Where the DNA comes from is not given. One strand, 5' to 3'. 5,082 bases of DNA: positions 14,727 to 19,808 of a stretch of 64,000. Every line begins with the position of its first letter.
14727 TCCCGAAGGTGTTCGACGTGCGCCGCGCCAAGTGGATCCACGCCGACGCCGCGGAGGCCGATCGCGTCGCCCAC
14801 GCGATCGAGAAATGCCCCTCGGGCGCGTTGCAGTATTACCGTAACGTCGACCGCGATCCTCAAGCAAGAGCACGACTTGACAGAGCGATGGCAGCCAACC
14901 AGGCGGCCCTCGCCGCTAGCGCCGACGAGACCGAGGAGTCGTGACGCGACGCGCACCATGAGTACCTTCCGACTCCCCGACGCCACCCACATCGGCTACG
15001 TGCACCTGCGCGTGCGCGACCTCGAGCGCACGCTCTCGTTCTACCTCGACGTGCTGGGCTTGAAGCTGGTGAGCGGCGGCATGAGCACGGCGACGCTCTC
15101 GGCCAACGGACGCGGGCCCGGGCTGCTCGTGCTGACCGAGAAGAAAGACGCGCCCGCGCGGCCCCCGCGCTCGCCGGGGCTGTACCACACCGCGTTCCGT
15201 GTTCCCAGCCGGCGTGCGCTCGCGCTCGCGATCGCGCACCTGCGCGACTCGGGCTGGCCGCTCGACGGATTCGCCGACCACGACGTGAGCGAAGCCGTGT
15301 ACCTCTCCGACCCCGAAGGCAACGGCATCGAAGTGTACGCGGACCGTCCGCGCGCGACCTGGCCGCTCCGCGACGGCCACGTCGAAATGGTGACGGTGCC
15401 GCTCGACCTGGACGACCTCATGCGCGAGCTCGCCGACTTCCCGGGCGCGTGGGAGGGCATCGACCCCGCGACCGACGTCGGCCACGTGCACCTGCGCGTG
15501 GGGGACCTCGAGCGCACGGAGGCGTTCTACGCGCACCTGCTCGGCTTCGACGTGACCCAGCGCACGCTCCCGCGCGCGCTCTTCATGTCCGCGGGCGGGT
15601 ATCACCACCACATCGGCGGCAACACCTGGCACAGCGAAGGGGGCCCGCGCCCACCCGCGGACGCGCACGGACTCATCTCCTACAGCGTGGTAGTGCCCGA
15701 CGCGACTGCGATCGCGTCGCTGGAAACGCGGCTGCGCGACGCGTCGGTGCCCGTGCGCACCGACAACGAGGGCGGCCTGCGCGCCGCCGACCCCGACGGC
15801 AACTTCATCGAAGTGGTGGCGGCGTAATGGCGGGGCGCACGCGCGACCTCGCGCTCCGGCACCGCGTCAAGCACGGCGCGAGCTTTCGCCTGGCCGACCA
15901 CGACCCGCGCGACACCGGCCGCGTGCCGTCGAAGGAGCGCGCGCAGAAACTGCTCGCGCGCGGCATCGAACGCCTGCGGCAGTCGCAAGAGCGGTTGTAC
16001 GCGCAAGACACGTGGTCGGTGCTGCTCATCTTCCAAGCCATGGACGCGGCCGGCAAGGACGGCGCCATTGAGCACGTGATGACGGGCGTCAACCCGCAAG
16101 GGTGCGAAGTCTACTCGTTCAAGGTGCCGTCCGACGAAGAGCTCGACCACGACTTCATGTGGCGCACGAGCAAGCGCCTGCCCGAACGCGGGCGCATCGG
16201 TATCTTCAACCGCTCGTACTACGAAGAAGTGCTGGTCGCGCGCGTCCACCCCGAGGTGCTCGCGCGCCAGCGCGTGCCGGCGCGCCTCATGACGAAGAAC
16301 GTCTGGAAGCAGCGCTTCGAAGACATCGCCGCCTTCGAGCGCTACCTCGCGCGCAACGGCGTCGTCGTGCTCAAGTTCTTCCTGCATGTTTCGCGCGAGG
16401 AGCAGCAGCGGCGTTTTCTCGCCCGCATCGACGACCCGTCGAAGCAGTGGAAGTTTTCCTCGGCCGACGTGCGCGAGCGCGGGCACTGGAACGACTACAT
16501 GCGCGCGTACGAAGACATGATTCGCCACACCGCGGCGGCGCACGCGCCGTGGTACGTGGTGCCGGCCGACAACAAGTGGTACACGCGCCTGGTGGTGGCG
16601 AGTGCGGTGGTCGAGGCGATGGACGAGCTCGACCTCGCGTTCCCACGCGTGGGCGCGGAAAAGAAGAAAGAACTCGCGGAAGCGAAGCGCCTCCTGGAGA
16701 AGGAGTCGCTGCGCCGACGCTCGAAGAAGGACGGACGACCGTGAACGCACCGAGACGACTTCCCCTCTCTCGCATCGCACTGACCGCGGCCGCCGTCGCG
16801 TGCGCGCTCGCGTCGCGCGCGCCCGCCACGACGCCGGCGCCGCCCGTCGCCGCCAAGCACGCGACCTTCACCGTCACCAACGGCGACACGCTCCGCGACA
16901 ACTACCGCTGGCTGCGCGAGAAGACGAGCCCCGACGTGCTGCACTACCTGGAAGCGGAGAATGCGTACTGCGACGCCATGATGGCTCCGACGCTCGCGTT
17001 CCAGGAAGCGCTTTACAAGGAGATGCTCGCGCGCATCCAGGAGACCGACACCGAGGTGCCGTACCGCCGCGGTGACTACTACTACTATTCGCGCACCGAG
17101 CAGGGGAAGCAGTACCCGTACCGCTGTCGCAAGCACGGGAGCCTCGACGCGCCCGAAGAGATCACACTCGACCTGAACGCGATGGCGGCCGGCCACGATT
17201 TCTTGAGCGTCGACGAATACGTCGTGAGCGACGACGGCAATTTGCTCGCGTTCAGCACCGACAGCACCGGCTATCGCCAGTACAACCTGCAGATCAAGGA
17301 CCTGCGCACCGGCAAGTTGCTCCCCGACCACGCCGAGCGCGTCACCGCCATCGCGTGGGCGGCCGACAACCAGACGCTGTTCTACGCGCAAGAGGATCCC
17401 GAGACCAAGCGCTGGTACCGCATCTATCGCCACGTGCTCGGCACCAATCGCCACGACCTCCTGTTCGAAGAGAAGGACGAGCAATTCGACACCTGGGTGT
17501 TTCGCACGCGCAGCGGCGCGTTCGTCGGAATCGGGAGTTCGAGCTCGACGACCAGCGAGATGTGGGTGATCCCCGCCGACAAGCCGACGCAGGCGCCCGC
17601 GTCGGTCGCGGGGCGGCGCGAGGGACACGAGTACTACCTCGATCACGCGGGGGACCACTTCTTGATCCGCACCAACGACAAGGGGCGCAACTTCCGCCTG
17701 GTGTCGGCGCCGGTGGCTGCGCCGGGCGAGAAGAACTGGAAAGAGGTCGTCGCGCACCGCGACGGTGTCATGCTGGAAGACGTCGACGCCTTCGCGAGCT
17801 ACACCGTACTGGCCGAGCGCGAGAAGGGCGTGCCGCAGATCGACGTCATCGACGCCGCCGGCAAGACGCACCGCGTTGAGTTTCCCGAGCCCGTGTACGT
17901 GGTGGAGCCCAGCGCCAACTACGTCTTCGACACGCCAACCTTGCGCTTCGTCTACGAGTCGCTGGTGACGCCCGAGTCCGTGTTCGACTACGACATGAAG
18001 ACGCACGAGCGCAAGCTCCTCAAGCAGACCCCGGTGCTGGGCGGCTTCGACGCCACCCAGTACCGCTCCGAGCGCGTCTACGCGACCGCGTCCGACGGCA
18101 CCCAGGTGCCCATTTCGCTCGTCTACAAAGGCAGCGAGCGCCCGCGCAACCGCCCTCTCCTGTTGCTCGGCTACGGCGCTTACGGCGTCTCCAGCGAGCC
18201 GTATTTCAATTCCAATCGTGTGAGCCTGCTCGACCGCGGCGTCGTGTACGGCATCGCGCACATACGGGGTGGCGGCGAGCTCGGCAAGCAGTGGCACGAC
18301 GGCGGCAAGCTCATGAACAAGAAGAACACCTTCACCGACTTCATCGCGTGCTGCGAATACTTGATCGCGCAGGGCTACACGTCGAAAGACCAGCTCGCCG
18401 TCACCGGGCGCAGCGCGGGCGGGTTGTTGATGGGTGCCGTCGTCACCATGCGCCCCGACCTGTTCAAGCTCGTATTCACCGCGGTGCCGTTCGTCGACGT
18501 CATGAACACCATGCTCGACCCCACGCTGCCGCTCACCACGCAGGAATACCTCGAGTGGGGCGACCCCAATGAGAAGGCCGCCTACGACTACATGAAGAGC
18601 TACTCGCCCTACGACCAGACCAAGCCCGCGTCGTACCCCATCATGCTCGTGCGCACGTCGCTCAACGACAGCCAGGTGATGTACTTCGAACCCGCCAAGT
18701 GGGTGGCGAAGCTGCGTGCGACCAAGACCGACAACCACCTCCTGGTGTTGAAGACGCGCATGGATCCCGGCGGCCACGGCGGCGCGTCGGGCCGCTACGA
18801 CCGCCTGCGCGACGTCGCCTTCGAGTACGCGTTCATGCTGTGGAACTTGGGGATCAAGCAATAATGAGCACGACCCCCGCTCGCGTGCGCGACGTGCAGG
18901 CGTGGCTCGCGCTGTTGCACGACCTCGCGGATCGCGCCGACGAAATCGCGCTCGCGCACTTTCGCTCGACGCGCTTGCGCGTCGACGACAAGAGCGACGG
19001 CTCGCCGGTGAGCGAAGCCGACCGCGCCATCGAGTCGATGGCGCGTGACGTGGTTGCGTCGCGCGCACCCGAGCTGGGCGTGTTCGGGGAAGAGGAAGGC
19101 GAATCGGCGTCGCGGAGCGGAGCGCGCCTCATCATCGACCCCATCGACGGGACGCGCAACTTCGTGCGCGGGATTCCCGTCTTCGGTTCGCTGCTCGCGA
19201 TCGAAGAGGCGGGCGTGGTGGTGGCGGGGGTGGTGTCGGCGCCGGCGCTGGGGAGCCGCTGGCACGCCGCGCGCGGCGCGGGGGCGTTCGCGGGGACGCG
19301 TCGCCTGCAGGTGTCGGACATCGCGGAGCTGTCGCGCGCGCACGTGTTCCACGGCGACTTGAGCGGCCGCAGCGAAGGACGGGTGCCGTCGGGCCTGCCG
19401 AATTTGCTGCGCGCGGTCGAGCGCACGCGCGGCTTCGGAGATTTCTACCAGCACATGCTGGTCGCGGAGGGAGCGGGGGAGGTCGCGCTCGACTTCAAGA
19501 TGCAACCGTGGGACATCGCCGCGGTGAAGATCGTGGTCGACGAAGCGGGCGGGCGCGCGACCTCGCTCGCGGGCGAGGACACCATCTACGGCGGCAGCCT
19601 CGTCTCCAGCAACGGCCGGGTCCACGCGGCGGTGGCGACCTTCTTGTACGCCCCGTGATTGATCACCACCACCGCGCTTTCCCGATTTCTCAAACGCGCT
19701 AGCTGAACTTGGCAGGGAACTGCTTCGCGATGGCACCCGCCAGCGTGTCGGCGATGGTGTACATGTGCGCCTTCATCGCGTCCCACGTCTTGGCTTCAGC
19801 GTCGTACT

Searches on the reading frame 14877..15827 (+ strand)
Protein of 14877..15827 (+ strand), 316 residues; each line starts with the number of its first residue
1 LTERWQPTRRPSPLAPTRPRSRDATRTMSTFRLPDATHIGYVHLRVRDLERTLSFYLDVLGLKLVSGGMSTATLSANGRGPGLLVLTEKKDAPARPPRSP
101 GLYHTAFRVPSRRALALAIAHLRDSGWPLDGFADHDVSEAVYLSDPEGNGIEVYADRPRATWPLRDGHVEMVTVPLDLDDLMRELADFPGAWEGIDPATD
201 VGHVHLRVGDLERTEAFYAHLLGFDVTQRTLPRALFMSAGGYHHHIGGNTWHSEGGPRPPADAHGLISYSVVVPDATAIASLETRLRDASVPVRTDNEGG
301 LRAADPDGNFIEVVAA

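Call 9: search_protein_families(library=pfam, proteins=[window:14877-15827:+], max_evalue=0.001)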
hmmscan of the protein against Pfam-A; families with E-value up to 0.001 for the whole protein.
window:14877-15827:+ (316 aa): 5 families
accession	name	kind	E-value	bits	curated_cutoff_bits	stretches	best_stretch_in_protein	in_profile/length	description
PF00903.31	Glyoxalase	-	5.2e-25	88.6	20.6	2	39-153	2-121/121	Glyoxalase/Bleomycin resistance protein/Dioxygenase superfamily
PF22677.2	Ble-like_N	-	4.2e-08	33.3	24.5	0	42-68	5-32/41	Bleomycin resistance protein-like N-terminal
PF13669.12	Glyoxalase_4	-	8.7e-08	32.9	27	0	42-129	3-93/109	Glyoxalase/Bleomycin resistance protein/Dioxygenase superfamily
PF18029.7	Glyoxalase_6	-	9.4e-08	33.1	23.6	0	43-153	3-105/106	Glyoxalase-like domain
PF13468.12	Glyoxalase_3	-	0.00026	21.5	25.1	0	203-247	3-36/176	Glyoxalase-like domain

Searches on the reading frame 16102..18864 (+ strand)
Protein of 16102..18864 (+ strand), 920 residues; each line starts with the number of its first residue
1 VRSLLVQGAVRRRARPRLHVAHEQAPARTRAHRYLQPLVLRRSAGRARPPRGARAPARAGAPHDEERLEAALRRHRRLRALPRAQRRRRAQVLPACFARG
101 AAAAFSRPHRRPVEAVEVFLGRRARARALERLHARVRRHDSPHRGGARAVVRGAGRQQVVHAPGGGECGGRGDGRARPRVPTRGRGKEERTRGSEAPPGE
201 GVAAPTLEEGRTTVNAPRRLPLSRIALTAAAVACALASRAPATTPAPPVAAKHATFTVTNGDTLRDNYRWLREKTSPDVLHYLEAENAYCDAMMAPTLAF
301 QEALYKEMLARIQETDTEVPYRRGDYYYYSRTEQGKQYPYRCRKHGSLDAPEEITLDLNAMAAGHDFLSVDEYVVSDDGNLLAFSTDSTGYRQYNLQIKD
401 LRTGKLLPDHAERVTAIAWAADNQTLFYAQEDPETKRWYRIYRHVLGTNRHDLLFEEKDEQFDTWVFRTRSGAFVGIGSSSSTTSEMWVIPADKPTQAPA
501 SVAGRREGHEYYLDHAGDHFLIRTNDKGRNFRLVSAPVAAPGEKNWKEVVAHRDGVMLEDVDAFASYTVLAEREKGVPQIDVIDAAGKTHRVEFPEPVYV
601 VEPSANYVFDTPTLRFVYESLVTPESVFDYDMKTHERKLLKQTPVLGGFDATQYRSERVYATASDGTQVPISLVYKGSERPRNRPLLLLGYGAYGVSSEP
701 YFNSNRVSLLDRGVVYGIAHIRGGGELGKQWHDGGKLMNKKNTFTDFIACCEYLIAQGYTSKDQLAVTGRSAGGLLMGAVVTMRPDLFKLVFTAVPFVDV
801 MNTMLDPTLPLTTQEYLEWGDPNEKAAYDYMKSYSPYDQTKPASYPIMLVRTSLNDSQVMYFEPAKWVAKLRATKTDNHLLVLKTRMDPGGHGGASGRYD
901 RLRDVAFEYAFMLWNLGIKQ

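Call 9: search_protein_families(library=pfam, proteins=[window:16102-18864:+], max_evalue=0.001)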
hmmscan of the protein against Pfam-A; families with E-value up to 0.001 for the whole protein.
window:16102-18864:+ (920 aa): 3 families
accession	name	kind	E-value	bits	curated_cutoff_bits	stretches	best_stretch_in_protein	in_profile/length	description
PF02897.21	Peptidase_S9_N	-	2.2e-108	363.1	24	1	248-642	2-413/414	Prolyl oligopeptidase, N-terminal beta-propeller domain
PF00326.27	Peptidase_S9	-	3.8e-62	210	22.6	1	701-917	2-211/213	Prolyl oligopeptidase family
PF02129.25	Peptidase_S15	-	0.00027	21.2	23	0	691-819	25-151/262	X-Pro dipeptidyl-peptidase (S15 family)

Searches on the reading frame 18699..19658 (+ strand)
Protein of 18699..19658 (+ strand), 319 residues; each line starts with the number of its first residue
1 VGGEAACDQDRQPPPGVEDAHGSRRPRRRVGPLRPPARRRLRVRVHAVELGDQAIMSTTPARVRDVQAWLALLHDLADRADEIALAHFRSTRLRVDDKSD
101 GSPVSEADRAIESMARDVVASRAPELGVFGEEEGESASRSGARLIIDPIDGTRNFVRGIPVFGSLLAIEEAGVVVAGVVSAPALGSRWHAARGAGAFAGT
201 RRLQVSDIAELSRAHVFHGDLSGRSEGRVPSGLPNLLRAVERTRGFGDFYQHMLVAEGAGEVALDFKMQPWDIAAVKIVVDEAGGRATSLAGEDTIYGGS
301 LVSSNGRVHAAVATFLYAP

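Call 9: search_protein_families(library=pfam, proteins=[window:18699-19658:+], max_evalue=0.001)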
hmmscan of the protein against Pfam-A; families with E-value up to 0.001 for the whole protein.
window:18699-19658:+ (319 aa): 1 family
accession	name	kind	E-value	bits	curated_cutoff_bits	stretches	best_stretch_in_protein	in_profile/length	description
PF00459.30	Inositol_P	-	6.6e-44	150.9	27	1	67-310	3-252/271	Inositol monophosphatase family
